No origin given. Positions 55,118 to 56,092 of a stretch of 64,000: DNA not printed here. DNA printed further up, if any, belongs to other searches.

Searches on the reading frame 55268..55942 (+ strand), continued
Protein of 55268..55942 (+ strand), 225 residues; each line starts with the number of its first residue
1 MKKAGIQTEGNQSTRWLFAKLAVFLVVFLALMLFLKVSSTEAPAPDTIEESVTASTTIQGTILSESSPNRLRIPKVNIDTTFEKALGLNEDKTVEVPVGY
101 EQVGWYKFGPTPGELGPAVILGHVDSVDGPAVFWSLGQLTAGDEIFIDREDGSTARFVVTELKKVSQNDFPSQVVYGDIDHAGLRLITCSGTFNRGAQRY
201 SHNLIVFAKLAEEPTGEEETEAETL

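Call 88: get_annotated_region(hit=H7, flank=4000)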
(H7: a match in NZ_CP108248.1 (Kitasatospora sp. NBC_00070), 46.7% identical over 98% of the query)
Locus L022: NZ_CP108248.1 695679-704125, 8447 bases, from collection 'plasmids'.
description: Kitasatospora sp. NBC_00070 plasmid unnamed1, complete sequence
organism: Kitasatospora sp. NBC_00070 (NCBI taxid 2975962)
taxonomy: Bacteria; Actinomycetota; Actinomycetes; Kitasatosporales; Streptomycetaceae; Kitasatospora; Kitasatospora sp. NBC 00070
host: -; source: -; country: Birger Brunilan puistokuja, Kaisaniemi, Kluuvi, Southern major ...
typing (MOB-suite, as given by PLSDB): non-mobilizable
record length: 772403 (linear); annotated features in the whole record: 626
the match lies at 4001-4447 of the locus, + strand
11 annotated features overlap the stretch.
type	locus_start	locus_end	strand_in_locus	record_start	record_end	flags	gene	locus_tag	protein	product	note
CDS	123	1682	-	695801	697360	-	-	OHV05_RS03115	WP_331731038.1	MFS transporter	GO:0055085 - transmembrane transport [Evidence IEA]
CDS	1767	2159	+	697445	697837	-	-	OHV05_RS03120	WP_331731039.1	hypothetical protein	-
CDS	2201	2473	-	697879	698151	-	-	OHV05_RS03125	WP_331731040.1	hypothetical protein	-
CDS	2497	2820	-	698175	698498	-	-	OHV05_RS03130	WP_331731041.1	hypothetical protein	-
CDS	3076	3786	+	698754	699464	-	-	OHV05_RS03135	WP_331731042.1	hypothetical protein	-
CDS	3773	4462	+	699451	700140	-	-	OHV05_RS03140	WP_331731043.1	class F sortase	-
CDS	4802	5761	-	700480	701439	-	-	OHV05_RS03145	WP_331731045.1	BMP family ABC transporter substrate-binding protein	-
CDS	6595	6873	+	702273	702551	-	-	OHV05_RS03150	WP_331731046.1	STAS domain-containing protein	-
CDS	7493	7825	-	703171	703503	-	-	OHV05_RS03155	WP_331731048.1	hypothetical protein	-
CDS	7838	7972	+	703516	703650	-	-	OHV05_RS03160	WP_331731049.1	hypothetical protein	-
CDS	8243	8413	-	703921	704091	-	-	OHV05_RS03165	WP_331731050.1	hypothetical protein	-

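Call 89: get_annotated_region(hit=H15, flank=4000)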
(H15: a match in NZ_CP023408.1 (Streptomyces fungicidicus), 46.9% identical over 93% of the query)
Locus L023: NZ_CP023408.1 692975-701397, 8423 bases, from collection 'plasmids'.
description: Streptomyces fungicidicus strain TXX3120 plasmid p1, complete sequence
organism: Streptomyces fungicidicus (NCBI taxid 68203)
taxonomy: Bacteria; Actinomycetota; Actinomycetes; Kitasatosporales; Streptomycetaceae; Streptomyces; Streptomyces fungicidicus
host: -; source: Pig,cell culture; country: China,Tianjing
typing (MOB-suite, as given by PLSDB): non-mobilizable
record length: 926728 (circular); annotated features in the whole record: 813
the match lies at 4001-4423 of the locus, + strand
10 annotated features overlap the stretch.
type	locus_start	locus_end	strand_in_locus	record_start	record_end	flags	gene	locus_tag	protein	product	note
CDS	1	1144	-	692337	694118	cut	-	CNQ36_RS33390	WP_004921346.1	N-acetylglutaminylglutamine amidotransferase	-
CDS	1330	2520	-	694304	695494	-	-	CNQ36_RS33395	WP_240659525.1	glutamate--cysteine ligase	GO:0042398 - cellular modified amino acid biosynthetic process [Evidence IEA]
CDS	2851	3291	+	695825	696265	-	-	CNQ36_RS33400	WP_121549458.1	OsmC family protein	-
CDS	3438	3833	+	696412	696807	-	-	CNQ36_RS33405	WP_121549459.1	hypothetical protein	-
CDS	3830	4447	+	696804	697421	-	-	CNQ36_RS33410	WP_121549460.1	class F sortase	-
CDS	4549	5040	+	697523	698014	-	-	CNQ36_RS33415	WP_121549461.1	RNA polymerase sigma factor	GO:0006352 - DNA-templated transcription initiation [Evidence IEA]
CDS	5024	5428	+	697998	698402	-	-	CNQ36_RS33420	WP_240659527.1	hypothetical protein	-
CDS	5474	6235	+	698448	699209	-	-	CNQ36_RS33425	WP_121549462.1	IS5 family transposase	-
CDS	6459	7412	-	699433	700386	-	-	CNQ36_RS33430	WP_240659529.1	SGNH/GDSL hydrolase family protein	-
CDS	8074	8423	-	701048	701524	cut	-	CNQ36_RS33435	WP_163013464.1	translationally-controlled tumor protein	-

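Call 90: get_annotated_region(hit=H17, flank=4000)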
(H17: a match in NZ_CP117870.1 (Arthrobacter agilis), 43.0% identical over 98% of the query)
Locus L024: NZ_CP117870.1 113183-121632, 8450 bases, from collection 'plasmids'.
description: Arthrobacter agilis strain TMP24 plasmid pAAG24-152, complete sequence
organism: Arthrobacter agilis (NCBI taxid 37921)
taxonomy: Bacteria; Actinomycetota; Actinomycetes; Micrococcales; Micrococcaceae; Arthrobacter; Arthrobacter agilis
host: -; source: cell culture,Middle part of the water column of temporary meltwater pond; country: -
typing (MOB-suite, as given by PLSDB): mobilizable; relaxase MOBF
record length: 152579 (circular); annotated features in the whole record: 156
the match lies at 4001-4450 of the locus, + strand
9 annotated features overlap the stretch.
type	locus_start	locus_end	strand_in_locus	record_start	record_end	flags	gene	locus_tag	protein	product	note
CDS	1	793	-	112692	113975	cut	-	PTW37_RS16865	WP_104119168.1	Nramp family divalent metal transporter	GO:0055085 - transmembrane transport [Evidence IEA]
CDS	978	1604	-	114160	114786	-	-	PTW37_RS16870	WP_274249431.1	hypothetical protein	-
CDS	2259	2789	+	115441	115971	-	-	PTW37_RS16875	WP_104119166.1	sigma-70 family RNA polymerase sigma factor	GO:0006352 - DNA-templated transcription initiation [Evidence IEA]; GO:0006355 - regulation of DNA-templated ...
CDS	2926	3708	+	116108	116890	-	-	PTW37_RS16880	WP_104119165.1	CHRD domain-containing protein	-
CDS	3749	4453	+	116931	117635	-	-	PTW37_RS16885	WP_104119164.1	class F sortase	-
CDS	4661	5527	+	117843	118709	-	-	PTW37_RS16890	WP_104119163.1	thioredoxin domain-containing protein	-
CDS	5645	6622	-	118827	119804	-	-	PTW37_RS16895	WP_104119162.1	cytochrome c oxidase assembly protein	-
CDS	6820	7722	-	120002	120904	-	-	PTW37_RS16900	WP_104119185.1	LysM peptidoglycan-binding domain-containing protein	-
CDS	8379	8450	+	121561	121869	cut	-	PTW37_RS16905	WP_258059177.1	metal-sensitive transcriptional regulator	-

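Call 91: get_annotated_region(hit=H18, flank=4000)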
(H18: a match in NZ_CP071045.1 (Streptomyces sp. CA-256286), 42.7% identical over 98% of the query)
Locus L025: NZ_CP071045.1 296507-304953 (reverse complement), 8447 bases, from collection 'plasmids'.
description: Streptomyces sp. CA-256286 plasmid p65_CHABEC, complete sequence
organism: Streptomyces sp. CA-256286 (NCBI taxid 2801033)
taxonomy: Bacteria; Actinomycetota; Actinomycetes; Kitasatosporales; Streptomycetaceae; Streptomyces; Streptomyces sp. CA-256286
host: -; source: sediment,muddy soil from torrent; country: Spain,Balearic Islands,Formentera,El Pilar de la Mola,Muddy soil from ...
typing (MOB-suite, as given by PLSDB): mobilizable; replicon rep_cluster_1910,rep_cluster_1910,rep_cluster_1974; relaxase MOBP,MOBP
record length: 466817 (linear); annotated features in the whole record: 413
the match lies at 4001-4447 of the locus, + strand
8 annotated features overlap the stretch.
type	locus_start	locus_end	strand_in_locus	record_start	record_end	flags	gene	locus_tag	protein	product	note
CDS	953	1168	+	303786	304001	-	-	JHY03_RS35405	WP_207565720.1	bacteriocin immunity protein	-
CDS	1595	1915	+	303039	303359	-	-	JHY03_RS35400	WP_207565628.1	STAS domain-containing protein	-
CDS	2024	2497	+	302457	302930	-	-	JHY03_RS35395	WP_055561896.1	ATP-binding protein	-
CDS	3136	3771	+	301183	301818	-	-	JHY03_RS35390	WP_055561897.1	hypothetical protein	-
CDS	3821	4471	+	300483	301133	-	-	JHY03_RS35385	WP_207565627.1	class F sortase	-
CDS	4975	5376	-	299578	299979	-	-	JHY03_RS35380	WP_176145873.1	DUF6009 family protein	-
CDS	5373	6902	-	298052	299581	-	-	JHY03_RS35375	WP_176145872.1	phage/plasmid primase, P4 family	GO:0006260 - DNA replication [Evidence IEA]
CDS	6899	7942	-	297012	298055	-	-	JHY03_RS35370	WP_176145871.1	bifunctional DNA primase/polymerase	-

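Call 92: get_annotated_region(hit=H19, flank=4000)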
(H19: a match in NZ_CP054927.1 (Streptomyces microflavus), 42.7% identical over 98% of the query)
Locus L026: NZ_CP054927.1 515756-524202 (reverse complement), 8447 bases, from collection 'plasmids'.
description: Streptomyces microflavus strain NA06532 plasmid unnamed1, complete sequence
organism: Streptomyces microflavus (NCBI taxid 1919)
taxonomy: Bacteria; Actinomycetota; Actinomycetes; Kitasatosporales; Streptomycetaceae; Streptomyces; Streptomyces microflavus
host: -; source: Single cell,soil; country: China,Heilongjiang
typing (MOB-suite, as given by PLSDB): mobilizable; replicon rep_cluster_1910,rep_cluster_1910,rep_cluster_1974; relaxase MOBP
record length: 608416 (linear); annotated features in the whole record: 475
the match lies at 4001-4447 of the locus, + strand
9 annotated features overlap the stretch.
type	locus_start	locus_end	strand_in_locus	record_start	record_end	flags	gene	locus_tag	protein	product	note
CDS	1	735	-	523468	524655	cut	-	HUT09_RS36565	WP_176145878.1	PP2C family protein-serine/threonine phosphatase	-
CDS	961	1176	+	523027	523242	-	-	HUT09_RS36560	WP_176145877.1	bacteriocin immunity protein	-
CDS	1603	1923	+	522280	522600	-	-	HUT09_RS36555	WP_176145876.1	STAS domain-containing protein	-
CDS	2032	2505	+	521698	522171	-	-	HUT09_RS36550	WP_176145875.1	ATP-binding protein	-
CDS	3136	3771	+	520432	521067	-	-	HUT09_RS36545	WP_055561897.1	hypothetical protein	-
CDS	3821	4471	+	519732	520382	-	-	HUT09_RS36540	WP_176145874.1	class F sortase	-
CDS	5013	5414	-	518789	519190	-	-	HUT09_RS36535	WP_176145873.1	DUF6009 family protein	-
CDS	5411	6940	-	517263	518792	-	-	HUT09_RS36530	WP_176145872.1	phage/plasmid primase, P4 family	GO:0006260 - DNA replication [Evidence IEA]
CDS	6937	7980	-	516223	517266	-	-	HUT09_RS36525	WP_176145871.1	bifunctional DNA primase/polymerase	-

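Call 93: get_annotated_region(hit=H20, flank=4000)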
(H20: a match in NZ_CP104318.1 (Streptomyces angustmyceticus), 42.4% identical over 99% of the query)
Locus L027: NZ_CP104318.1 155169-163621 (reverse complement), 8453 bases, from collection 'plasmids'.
description: Streptomyces angustmyceticus strain CQUSa03 plasmid p1, complete sequence
organism: Streptomyces angustmyceticus (NCBI taxid 285578)
taxonomy: Bacteria; Actinomycetota; Actinomycetes; Kitasatosporales; Streptomycetaceae; Streptomyces; Streptomyces angustmyceticus
host: -; source: whole organism,soil; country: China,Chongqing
typing (MOB-suite, as given by PLSDB): non-mobilizable
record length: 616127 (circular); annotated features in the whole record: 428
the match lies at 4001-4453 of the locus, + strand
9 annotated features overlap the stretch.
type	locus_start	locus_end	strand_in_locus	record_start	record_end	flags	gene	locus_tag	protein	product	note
CDS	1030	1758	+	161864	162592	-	-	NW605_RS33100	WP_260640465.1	Mut7-C ubiquitin/RNAse domain-containing protein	-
CDS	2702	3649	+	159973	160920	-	-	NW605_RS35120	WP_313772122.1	hypothetical protein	-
CDS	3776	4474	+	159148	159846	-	-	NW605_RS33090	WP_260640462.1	class F sortase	-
CDS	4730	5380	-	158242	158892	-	-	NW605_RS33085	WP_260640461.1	hypothetical protein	-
CDS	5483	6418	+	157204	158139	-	hemC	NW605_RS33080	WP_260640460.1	hydroxymethylbilane synthase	GO:0006779 - porphyrin-containing compound biosynthetic process [Evidence IEA]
CDS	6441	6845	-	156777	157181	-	-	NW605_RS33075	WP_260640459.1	hypothetical protein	-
CDS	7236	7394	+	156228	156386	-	-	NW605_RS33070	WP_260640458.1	hypothetical protein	-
CDS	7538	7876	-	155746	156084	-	-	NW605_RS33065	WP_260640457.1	MmcQ/YjbR family DNA-binding protein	-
CDS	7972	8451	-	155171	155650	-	-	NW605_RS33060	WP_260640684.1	potassium channel family protein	-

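Call 108: predict_structure(protein=window:55268-55942:+)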
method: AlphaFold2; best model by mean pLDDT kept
length: 225 residues; sequences in the alignment: 1
mean_pLDDT: 45.8   pTM: 0.36
mean pLDDT of the five models: 45.8, 44.0, 43.3, 42.6, 41.2
residues with pLDDT >= 90: 0; 70-90: 17; 50-70: 54; < 50: 154
segments of 3 or more residues with pLDDT < 50: 1-9, 38-70, 74-138, 164-185, 200-203, 208-225
pLDDT, mean of each block of 10 residues (from residue 1): 46 67 86 61 38 30 41 43 32 29 30 33 30 41 62 61 50 37 50 51 48 43 46
secondary structure, 60 per line:
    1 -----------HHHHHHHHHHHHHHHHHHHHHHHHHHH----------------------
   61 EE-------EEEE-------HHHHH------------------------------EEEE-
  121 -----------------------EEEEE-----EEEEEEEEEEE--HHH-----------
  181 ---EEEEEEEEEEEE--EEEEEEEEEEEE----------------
elements in order: H12-38 E70-73 H81-85 E116-119 E144-148 E154-164 E184-195 E198-209
